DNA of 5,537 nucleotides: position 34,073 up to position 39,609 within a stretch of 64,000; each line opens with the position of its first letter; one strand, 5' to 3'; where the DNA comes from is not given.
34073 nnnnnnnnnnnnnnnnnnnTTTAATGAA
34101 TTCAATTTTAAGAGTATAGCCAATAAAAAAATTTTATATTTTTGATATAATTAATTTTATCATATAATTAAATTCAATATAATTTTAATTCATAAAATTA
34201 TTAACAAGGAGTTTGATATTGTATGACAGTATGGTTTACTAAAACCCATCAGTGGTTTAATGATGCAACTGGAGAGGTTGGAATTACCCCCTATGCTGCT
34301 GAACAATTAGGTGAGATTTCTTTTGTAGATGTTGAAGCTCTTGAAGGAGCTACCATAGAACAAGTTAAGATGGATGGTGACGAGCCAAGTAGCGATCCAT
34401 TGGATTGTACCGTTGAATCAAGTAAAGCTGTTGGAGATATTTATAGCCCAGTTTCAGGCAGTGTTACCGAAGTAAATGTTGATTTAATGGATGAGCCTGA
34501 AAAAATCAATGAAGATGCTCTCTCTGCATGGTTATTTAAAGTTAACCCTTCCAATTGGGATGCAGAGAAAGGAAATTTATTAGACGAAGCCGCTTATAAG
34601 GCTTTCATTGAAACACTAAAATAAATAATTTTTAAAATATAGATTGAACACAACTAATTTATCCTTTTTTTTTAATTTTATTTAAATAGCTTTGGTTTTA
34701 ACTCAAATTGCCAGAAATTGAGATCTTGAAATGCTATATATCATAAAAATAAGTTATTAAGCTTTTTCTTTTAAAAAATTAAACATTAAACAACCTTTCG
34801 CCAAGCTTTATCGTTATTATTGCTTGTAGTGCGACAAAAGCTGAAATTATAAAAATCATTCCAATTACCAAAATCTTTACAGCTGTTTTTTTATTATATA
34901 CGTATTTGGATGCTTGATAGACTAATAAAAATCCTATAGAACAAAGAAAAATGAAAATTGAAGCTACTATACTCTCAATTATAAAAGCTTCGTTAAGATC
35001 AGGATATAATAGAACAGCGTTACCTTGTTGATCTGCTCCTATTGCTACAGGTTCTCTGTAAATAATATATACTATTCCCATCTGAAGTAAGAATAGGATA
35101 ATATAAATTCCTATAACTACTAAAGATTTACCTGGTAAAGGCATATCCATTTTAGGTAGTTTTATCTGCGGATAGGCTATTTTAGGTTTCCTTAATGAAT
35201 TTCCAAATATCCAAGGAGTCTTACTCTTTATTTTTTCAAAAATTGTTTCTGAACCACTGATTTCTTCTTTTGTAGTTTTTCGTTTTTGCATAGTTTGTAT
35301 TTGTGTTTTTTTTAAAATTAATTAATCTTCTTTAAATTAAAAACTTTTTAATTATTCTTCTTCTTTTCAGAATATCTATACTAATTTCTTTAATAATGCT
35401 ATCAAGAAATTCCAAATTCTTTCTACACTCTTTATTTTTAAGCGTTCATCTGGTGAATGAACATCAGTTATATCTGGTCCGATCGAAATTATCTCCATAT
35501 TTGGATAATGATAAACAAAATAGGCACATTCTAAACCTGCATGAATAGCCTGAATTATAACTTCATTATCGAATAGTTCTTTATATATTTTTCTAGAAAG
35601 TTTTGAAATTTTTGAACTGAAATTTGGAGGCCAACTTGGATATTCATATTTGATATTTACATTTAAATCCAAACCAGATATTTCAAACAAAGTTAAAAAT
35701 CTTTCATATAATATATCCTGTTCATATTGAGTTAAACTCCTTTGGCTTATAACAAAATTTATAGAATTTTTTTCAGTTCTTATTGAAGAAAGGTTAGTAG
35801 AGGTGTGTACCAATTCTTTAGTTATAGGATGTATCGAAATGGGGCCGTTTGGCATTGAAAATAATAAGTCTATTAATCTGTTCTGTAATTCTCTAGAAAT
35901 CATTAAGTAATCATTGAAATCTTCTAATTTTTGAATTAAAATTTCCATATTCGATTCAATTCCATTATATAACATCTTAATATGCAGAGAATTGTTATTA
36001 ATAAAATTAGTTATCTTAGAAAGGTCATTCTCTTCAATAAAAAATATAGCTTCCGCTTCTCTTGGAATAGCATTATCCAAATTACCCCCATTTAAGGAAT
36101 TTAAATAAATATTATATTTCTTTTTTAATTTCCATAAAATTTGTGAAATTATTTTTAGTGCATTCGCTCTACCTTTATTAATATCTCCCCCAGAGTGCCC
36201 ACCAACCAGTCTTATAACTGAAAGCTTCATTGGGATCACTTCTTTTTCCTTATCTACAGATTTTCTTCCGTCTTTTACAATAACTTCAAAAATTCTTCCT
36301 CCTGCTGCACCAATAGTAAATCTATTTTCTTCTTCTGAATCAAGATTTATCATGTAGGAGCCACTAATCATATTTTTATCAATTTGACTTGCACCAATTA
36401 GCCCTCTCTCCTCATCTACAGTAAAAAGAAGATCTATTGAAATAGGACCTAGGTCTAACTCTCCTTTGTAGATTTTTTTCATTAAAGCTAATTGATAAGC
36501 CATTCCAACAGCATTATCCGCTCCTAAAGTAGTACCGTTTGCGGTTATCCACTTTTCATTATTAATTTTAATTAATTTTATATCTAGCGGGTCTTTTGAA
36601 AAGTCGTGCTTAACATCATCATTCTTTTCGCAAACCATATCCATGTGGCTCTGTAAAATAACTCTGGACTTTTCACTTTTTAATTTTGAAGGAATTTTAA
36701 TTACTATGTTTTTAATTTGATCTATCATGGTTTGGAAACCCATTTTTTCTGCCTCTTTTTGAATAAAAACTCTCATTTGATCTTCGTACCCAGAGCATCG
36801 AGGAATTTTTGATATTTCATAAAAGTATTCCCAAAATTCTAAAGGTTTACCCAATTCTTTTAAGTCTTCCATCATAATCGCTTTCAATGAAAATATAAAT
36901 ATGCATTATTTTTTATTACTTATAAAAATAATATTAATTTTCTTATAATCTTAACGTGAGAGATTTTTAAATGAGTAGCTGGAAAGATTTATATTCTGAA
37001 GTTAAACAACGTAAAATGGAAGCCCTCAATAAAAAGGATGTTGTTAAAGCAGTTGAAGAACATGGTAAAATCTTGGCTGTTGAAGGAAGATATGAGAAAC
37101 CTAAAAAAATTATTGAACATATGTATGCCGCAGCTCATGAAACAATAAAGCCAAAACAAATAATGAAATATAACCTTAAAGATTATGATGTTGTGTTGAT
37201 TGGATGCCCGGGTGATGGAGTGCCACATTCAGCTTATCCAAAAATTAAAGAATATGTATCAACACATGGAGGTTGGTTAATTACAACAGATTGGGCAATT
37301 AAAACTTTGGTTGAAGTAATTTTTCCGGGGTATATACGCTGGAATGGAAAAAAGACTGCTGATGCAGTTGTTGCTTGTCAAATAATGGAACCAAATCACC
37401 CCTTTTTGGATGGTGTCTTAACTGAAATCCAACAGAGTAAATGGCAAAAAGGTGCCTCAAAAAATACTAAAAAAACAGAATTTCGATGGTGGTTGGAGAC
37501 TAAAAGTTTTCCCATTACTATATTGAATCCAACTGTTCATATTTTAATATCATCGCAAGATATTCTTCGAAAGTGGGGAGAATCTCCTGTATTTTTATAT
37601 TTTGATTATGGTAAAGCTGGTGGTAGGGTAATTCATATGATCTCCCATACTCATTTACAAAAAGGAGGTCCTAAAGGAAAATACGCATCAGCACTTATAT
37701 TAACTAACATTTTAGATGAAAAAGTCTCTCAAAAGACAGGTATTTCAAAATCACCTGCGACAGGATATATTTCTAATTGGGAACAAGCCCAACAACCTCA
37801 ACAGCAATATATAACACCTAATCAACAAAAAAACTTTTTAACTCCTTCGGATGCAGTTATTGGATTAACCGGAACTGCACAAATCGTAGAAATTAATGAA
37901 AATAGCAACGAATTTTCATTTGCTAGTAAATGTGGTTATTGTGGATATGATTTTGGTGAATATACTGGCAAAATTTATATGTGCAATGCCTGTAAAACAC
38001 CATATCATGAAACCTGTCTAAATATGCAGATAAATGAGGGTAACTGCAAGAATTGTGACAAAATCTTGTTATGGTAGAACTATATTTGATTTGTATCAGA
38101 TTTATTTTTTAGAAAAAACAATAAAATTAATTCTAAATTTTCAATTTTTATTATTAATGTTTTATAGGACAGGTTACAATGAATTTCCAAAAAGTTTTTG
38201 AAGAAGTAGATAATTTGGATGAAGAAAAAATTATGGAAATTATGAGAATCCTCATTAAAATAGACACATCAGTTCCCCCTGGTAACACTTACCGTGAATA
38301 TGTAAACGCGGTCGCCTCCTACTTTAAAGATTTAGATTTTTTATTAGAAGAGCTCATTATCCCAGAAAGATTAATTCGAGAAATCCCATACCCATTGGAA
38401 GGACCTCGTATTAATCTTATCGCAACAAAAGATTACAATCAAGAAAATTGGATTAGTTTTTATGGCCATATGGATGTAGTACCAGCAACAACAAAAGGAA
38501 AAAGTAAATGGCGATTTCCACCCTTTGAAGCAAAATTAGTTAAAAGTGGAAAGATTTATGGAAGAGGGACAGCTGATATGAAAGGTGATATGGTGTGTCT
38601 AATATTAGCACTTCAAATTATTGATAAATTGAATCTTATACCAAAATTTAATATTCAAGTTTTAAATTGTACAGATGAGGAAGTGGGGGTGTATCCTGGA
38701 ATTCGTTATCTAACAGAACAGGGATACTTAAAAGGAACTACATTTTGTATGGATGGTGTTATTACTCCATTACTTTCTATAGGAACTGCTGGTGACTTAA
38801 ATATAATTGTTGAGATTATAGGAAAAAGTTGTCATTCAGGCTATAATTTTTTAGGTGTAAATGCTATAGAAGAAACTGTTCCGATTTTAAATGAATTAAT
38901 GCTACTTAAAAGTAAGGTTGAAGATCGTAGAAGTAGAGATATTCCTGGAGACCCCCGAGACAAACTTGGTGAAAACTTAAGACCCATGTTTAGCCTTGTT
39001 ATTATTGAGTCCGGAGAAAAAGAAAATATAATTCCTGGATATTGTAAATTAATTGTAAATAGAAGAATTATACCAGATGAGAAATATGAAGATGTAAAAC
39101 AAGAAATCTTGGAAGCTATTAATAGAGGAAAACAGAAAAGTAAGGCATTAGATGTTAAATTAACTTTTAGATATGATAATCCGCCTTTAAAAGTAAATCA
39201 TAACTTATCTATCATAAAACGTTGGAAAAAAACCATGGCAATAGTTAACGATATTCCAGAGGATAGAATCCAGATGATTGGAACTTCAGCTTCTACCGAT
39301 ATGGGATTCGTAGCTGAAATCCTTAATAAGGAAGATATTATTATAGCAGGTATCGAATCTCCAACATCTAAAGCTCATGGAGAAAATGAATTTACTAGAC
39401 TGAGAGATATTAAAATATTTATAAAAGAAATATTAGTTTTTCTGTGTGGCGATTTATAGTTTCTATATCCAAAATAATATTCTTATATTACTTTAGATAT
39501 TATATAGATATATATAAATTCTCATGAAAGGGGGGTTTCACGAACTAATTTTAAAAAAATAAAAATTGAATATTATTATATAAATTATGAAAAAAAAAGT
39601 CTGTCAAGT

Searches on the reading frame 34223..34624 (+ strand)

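Call 89: search_protein_families(library=pfam, proteins=[window:34223-34624:+], max_evalue=0.001)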
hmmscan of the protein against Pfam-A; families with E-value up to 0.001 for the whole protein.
window:34223-34624:+ (133 aa): 1 family
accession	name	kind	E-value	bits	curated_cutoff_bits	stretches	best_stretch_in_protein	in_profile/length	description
PF01597.25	GCV_H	-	1.2e-25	90.2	22.2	1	5-130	3-120/122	Glycine cleavage H-protein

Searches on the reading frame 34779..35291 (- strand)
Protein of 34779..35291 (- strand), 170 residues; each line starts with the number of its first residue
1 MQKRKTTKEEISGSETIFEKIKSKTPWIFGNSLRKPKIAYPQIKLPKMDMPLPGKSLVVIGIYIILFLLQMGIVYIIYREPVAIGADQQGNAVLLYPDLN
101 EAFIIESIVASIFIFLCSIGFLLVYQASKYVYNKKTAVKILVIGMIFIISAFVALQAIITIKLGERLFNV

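Call 75: search_protein_families(library=ncbifam, proteins=[window:34779-35291:-], max_evalue=0.001)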
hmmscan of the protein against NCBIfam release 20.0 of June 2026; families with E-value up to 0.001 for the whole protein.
window:34779-35291:- (170 aa): 0 families

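Call 89: search_protein_families(library=pfam, proteins=[window:34779-35291:-], max_evalue=0.001)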
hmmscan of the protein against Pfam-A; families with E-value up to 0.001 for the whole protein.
window:34779-35291:- (170 aa): 1 family
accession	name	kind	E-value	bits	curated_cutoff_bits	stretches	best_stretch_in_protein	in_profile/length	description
PF04756.19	OST3_OST6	-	1.6e-07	31.5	27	1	53-162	179-288/294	OST3 / OST6 family, transporter family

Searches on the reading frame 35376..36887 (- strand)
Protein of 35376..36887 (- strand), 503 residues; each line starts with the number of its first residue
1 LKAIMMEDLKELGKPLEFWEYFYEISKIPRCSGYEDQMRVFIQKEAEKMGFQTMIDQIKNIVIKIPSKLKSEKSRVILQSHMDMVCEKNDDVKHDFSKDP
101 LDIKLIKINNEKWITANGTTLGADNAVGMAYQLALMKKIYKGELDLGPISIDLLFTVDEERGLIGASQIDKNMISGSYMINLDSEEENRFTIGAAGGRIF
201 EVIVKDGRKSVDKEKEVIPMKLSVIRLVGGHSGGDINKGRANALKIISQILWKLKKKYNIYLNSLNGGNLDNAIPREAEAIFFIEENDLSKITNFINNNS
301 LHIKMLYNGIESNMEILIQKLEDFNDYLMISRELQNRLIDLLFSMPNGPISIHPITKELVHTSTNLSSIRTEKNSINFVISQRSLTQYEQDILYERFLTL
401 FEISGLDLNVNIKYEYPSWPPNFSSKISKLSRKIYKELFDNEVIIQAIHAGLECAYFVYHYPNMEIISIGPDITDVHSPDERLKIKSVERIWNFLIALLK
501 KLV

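Call 44: search_protein_families(library=pfam, proteins=[window:35376-36887:-], max_evalue=0.001)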
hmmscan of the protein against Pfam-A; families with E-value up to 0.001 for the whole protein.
window:35376-36887:- (503 aa): 4 families
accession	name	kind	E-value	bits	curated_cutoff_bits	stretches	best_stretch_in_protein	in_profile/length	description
PF01546.33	Peptidase_M20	-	2.1e-11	44.6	24.6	1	77-500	1-205/206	Peptidase family M20/M25/M40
PF07687.19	M20_dimer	-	1.2e-08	35.2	21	1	227-294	6-90/107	Peptidase dimerisation domain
PF04389.22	Peptidase_M28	-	4.6e-07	30.2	21.3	1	60-184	1-94/193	Peptidase family M28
PF05343.19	Peptidase_M42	-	6.4e-05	22.6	23.2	0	108-183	116-189/292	M42 glutamyl aminopeptidase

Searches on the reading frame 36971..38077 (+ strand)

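Call 45: search_protein_families(library=pfam, proteins=[window:36971-38077:+], max_evalue=0.001)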
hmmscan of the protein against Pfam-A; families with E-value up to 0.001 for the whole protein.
window:36971-38077:+ (368 aa): 2 families
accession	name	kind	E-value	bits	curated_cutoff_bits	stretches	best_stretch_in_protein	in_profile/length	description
PF00628.35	PHD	-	0.00034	21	24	1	321-356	1-34/47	PHD-finger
PF14446.12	Prok-RING_1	-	0.0004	20.7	29.1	0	319-361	5-43/54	Prokaryotic RING finger family 1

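Call 75: search_protein_families(library=ncbifam, proteins=[window:36971-38077:+], max_evalue=0.001)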
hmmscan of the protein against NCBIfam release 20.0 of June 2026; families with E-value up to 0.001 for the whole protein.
window:36971-38077:+ (368 aa): 0 families

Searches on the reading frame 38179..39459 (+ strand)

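Call 45: search_protein_families(library=pfam, proteins=[window:38179-39459:+], max_evalue=0.001)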
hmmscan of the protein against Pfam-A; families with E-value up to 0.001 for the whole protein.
window:38179-39459:+ (426 aa): 2 families
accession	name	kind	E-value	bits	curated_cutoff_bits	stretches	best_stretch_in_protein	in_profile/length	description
PF01546.33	Peptidase_M20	-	1.7e-26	93.8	24.6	1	94-416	2-198/206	Peptidase family M20/M25/M40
PF07687.19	M20_dimer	-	2.3e-16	60.1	21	1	204-317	4-102/107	Peptidase dimerisation domain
